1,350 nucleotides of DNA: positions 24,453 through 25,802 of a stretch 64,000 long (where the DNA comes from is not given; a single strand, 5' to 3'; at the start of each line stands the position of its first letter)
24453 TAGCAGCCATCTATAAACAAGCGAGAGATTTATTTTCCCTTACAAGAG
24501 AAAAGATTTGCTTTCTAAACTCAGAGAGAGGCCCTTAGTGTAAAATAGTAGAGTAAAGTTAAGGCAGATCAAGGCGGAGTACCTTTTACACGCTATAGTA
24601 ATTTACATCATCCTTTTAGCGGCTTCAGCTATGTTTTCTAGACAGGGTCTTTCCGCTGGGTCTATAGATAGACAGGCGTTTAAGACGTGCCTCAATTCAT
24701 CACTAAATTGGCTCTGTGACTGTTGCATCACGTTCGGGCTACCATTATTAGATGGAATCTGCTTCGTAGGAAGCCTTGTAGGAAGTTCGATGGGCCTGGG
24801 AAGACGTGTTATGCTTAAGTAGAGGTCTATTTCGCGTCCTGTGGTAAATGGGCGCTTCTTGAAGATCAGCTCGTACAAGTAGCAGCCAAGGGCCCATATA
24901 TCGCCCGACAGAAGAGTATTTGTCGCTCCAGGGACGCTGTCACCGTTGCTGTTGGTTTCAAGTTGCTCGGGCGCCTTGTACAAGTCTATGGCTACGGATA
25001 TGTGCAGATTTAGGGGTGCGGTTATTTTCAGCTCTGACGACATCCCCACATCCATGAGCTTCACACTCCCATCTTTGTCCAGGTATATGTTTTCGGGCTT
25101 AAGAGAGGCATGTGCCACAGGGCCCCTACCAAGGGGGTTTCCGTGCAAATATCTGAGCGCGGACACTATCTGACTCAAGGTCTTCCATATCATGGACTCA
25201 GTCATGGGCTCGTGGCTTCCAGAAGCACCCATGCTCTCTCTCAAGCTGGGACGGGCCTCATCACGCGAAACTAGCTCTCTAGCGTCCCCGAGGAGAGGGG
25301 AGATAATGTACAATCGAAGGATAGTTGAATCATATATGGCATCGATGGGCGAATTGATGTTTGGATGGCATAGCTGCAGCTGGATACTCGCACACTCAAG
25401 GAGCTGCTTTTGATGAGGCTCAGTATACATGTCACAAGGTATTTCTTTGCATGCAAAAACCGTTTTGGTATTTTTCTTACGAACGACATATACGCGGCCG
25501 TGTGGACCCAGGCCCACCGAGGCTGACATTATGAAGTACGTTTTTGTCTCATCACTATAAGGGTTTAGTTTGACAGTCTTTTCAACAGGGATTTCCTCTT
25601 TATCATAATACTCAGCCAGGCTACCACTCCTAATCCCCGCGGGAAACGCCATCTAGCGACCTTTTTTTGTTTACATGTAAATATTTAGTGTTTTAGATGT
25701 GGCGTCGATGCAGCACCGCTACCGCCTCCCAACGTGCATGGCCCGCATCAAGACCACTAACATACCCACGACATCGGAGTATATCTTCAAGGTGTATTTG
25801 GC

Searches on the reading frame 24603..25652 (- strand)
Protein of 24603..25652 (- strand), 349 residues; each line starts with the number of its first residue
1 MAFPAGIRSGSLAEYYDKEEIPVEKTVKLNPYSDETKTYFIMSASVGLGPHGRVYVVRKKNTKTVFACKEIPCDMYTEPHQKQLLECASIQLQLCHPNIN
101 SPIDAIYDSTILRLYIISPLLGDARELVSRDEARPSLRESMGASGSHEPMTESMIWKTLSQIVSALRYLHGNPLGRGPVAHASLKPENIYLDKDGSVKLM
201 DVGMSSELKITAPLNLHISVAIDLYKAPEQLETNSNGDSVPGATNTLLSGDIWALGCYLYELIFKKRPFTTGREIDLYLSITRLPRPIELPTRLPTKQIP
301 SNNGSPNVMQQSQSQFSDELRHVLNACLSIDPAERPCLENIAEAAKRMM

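Call 26: search_protein_families(library=pfam, proteins=[window:24603-25652:-], max_evalue=0.001)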
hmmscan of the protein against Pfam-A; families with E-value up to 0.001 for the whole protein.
window:24603-25652:- (349 aa): 2 families
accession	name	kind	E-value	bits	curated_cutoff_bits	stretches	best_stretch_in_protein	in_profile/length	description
PF00069.31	Pkinase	-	5e-33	115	31.7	1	44-342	5-258/263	Protein kinase domain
PF07714.23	PK_Tyr_Ser-Thr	-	4.7e-14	52.8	23.1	1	43-343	4-256/258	Protein tyrosine and serine/threonine kinase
